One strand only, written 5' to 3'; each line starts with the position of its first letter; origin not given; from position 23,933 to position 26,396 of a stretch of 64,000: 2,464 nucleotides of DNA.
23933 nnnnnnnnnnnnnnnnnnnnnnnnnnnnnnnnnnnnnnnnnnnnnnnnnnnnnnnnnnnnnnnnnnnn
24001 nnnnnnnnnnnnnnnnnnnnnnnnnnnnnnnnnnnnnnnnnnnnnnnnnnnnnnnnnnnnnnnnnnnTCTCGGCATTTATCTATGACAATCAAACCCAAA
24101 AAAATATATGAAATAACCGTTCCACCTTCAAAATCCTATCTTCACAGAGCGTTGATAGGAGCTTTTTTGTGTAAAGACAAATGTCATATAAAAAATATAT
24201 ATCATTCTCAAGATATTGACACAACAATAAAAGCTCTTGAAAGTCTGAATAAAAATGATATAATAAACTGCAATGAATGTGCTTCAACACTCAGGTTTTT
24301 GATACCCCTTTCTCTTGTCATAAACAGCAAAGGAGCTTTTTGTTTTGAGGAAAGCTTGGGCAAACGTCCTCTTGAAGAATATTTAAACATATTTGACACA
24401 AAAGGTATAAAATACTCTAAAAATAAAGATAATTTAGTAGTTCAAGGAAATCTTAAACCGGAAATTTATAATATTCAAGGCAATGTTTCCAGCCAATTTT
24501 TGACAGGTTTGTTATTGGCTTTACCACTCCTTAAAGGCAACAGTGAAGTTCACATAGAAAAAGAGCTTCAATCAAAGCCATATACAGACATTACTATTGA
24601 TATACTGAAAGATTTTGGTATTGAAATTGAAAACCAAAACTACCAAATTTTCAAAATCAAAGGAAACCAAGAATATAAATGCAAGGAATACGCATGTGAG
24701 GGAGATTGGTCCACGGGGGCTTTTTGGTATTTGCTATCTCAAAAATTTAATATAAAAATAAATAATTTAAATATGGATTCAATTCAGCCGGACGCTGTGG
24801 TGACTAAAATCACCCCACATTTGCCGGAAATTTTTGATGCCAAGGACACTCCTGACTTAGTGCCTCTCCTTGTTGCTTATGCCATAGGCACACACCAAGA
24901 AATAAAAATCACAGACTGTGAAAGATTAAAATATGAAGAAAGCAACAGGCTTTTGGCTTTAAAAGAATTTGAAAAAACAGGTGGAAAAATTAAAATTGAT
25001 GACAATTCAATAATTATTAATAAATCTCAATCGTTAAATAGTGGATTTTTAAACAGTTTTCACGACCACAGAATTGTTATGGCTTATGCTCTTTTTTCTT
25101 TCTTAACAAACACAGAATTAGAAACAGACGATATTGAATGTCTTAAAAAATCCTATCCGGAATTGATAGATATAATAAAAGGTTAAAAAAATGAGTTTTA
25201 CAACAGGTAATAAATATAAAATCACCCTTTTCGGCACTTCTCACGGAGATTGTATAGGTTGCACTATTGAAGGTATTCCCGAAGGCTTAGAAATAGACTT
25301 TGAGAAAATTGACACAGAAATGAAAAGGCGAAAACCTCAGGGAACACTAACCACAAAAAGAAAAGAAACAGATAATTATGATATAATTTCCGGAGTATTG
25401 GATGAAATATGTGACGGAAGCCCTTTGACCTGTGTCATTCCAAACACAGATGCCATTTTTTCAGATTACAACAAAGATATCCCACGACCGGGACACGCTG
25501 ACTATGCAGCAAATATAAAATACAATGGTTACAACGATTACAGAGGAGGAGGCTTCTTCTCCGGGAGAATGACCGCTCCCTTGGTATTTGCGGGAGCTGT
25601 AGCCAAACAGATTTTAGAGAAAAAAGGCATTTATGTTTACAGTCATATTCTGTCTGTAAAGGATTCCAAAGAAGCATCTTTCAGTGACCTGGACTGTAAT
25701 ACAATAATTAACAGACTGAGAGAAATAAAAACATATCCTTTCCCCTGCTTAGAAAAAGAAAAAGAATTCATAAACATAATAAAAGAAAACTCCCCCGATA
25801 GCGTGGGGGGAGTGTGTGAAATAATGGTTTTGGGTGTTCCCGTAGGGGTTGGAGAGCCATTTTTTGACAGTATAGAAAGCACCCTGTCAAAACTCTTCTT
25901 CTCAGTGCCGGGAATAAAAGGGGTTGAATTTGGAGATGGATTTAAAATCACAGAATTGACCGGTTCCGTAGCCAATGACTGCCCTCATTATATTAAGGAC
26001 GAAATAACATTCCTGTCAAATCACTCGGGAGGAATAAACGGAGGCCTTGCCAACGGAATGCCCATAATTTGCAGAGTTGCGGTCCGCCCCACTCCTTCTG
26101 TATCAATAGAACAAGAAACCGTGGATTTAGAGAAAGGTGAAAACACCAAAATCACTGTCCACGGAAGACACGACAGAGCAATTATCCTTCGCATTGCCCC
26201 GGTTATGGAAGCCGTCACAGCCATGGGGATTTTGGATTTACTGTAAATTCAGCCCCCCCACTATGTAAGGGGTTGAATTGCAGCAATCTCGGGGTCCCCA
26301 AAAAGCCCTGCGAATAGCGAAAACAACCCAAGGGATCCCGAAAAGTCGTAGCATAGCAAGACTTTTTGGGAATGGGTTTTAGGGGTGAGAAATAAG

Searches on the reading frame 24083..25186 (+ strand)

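Call 64: search_protein_families(library=pfam, proteins=[window:24083-25186:+], max_evalue=0.001)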
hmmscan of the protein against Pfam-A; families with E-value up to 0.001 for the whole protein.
window:24083-25186:+ (367 aa): 1 family
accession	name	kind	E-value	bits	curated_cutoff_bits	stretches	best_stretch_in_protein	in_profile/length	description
PF00275.25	EPSP_synthase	-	1.8e-59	202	22.8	3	58-239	83-270/417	EPSP synthase (3-phosphoshikimate 1-carboxyvinyltransferase)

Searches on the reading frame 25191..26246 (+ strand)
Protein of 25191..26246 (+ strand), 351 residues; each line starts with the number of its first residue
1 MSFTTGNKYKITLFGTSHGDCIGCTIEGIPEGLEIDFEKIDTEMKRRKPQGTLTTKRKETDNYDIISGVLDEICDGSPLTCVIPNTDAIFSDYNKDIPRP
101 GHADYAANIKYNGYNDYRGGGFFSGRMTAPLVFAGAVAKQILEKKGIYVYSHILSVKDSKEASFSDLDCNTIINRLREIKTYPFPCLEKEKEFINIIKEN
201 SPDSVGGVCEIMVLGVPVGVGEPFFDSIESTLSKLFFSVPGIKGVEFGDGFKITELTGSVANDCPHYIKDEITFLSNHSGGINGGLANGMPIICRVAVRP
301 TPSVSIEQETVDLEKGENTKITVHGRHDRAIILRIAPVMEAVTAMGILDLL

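Call 64: search_protein_families(library=pfam, proteins=[window:25191-26246:+], max_evalue=0.001)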
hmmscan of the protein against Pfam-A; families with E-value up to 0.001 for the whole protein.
window:25191-26246:+ (351 aa): 1 family
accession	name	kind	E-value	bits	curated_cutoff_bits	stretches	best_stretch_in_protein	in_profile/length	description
PF01264.26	Chorismate_synt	-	1.6e-108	362.8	27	1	10-350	2-325/327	Chorismate synthase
